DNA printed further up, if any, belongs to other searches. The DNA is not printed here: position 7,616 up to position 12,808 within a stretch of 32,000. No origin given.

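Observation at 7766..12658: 1630-aa island cargo fusing an M48-like metalloprotease module to an ABC1/UbiB-like atypical kinase module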

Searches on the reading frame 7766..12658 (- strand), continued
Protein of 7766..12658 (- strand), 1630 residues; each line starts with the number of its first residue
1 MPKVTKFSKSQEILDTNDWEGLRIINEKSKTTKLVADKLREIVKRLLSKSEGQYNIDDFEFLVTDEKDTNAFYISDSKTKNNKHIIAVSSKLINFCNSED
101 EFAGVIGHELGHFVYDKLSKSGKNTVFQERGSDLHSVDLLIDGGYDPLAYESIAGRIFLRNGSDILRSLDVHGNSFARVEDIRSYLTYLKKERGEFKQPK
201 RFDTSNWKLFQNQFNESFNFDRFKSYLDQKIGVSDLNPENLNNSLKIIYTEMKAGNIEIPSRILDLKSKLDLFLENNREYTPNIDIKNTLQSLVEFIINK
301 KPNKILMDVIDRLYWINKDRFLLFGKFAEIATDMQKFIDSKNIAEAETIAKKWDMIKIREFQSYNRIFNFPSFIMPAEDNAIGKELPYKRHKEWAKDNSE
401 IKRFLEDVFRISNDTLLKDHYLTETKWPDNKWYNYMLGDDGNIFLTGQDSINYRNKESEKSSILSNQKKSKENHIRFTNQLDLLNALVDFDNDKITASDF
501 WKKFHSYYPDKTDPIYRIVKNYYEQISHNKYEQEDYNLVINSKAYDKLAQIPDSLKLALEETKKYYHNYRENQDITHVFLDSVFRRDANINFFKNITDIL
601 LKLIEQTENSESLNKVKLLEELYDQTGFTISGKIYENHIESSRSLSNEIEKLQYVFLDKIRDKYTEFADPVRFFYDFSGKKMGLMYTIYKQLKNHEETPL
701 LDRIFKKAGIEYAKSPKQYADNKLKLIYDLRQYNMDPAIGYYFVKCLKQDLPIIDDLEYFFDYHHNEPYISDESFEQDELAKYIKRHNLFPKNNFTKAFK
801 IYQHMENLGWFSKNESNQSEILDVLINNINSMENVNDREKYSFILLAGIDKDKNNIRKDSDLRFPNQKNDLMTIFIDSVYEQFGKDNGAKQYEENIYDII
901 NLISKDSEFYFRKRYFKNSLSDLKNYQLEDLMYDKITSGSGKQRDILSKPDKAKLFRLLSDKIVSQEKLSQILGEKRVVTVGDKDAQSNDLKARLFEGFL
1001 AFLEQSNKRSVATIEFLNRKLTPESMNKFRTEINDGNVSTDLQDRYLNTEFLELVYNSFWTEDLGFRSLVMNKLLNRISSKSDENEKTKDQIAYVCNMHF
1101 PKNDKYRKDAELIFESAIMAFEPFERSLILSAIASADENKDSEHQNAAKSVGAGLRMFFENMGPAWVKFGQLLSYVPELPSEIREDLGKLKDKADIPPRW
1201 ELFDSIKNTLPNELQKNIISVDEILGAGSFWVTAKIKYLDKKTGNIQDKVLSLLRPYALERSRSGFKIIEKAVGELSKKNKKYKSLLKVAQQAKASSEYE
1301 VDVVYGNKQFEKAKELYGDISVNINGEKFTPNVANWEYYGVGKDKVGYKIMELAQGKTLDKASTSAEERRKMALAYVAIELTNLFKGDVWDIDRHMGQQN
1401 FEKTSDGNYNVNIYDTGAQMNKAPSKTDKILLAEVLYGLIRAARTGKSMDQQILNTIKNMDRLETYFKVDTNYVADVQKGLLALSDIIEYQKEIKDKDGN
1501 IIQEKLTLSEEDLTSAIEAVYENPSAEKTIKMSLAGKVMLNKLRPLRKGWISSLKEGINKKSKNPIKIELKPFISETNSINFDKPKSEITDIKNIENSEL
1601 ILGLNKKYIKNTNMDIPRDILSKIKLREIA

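Call 50: find_encoding_contigs(protein=P0167, flank=8000, max_places=1)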
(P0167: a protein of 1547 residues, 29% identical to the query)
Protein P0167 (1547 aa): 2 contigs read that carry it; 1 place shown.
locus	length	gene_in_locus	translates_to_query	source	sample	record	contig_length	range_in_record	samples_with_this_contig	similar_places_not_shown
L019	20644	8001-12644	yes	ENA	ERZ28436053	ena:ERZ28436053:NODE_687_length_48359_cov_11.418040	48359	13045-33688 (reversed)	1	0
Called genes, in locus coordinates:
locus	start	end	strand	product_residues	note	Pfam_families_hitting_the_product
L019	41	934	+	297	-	PF00483:NTP_transferase, PF12804:NTP_transf_3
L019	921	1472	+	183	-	PF00908:dTDP_sugar_isom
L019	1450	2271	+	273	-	PF01370:Epimerase, PF04321:RmlD_sub_bind, PF02719:Polysacc_synt_2 (weak), PF16363:GDP_Man_Dehyd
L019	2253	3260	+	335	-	PF01073:3Beta_HSD, PF01370:Epimerase, PF02719:Polysacc_synt_2, PF04321:RmlD_sub_bind, PF07993:NAD_binding_4, PF16363:GDP_Man_Dehyd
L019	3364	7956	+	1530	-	PF01435:Peptidase_M48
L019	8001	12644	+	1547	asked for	PF01435:Peptidase_M48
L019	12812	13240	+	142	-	-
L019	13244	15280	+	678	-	-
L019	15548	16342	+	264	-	PF04028:DUF374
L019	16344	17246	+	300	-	PF02606:LpxK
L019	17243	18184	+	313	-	PF03331:LpxC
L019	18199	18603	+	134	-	-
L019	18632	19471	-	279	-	-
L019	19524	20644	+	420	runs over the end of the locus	PF06864:PAP_PilO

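Call 80: search_dna_similar(query=window:7766-12658:-, collection=phages, mode=protein, max_evalue=0.001, max_rows=10)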
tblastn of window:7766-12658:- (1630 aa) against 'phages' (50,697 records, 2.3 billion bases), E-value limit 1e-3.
No match.

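Call 81: search_dna_similar(query=window:7766-12658:-, collection=plasmids, mode=protein, max_evalue=0.001, max_rows=10)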
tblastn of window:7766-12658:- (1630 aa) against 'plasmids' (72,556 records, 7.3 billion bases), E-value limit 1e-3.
No match.

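Call 83: find_related_loci(query=A1, collection=viral_contigs, flank=8000)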
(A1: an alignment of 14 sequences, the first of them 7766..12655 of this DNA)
Query A1 (1629 aa) in viral_contigs; peptide patterns used: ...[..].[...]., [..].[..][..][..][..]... (x = any residue, [..] = any of these).
37 stretches matched a pattern, but none encodes a relative of the query by tblastn (E <= 1e-3).

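Call 99: search_protein_families(library=phrogs, proteins=[window:7766-12658:-], max_evalue=0.001)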
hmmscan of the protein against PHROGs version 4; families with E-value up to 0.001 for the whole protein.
window:7766-12658:- (1630 aa): 0 families
